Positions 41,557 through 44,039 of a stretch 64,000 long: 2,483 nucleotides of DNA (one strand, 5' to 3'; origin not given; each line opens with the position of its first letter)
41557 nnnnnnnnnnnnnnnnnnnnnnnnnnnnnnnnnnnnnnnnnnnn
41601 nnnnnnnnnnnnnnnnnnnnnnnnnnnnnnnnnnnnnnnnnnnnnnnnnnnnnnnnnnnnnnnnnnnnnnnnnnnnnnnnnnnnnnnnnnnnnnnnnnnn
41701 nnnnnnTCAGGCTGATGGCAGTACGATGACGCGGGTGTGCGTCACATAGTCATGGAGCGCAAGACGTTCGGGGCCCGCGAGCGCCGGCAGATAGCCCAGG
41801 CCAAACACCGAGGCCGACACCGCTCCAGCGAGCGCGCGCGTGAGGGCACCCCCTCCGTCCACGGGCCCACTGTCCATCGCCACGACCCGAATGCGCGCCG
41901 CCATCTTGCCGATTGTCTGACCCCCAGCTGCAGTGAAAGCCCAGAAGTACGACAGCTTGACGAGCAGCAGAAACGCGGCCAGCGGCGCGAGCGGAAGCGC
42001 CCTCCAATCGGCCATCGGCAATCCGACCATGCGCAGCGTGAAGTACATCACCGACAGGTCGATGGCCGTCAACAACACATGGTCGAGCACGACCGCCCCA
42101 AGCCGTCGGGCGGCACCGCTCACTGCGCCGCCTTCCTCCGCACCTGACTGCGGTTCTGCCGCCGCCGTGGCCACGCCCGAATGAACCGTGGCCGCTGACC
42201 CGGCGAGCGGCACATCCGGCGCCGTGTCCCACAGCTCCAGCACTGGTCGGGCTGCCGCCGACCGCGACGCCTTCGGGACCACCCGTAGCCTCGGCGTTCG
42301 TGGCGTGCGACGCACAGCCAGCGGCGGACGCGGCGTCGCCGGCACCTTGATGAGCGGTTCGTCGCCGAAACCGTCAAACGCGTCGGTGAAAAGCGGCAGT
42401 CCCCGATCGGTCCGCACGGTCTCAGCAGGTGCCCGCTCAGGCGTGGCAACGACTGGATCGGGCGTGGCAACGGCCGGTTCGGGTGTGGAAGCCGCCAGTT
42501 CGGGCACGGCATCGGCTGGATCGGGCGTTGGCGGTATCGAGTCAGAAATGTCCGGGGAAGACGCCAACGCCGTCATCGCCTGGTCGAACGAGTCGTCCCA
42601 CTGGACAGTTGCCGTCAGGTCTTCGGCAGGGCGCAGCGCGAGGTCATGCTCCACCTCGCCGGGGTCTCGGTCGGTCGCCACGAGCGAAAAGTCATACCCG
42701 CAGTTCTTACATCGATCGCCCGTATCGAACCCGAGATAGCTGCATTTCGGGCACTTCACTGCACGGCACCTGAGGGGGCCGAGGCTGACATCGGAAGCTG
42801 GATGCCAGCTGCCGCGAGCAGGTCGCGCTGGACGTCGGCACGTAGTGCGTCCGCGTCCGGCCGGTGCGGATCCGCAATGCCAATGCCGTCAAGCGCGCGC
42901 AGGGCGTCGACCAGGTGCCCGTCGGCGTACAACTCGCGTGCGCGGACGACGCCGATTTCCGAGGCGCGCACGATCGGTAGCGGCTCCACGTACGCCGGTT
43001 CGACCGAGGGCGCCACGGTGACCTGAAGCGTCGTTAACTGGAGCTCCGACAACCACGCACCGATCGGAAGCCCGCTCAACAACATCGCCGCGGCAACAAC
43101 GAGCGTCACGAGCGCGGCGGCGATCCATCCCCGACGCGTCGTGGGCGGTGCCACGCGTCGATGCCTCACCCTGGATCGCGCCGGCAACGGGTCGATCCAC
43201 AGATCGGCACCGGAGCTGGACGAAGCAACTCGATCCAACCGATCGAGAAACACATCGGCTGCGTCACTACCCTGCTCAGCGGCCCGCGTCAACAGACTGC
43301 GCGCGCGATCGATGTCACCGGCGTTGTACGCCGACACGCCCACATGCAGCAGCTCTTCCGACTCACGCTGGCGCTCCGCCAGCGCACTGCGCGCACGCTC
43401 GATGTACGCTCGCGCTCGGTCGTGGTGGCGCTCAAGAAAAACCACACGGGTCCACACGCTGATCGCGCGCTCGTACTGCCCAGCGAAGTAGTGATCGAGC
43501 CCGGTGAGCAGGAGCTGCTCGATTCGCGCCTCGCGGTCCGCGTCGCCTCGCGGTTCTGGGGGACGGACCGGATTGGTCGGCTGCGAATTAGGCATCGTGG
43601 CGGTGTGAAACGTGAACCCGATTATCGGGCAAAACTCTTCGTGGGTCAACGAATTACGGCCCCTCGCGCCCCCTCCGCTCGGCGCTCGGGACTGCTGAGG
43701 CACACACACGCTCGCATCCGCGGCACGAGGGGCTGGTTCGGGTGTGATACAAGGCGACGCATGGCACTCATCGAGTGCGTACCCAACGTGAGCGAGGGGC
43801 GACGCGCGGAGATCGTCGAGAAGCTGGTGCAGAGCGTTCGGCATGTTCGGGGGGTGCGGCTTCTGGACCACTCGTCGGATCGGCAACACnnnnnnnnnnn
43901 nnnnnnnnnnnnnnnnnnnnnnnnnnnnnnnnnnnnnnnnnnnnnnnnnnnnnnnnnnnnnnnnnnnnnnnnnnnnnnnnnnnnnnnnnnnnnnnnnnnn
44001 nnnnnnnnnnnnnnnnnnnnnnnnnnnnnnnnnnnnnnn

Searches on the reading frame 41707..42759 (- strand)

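Call 10: search_protein_families(library=phrogs, proteins=[window:41707-42759:-], max_evalue=0.001)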
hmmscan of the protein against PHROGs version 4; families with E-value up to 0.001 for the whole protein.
window:41707-42759:- (350 aa): 0 families

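Call 47: search_protein_families(library=pfam, proteins=[window:41707-42759:-], max_evalue=0.001)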
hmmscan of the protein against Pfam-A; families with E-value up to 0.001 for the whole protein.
window:41707-42759:- (350 aa): 1 family
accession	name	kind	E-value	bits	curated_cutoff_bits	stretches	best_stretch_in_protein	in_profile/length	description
PF06271.18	RDD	-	1.3e-17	64.8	24.1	1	214-339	2-135/137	RDD family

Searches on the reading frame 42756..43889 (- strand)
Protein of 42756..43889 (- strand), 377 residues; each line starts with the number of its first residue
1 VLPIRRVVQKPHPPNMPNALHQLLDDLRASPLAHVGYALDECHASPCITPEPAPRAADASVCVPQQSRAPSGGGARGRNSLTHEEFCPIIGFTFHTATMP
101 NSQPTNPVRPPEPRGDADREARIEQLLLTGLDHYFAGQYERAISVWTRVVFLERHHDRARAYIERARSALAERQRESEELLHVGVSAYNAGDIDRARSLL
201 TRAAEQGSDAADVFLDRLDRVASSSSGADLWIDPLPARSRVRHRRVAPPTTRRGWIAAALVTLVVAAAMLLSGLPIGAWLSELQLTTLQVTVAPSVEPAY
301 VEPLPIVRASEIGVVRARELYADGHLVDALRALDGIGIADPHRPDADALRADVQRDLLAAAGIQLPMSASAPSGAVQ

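Call 47: search_protein_families(library=pfam, proteins=[window:42756-43889:-], max_evalue=0.001)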
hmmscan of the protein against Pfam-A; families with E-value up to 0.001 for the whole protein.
window:42756-43889:- (377 aa): 1 family
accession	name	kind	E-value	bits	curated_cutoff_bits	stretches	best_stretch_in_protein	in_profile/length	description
PF07719.23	TPR_2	-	6.8e-05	23.1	27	0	179-205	3-29/34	Tetratricopeptide repeat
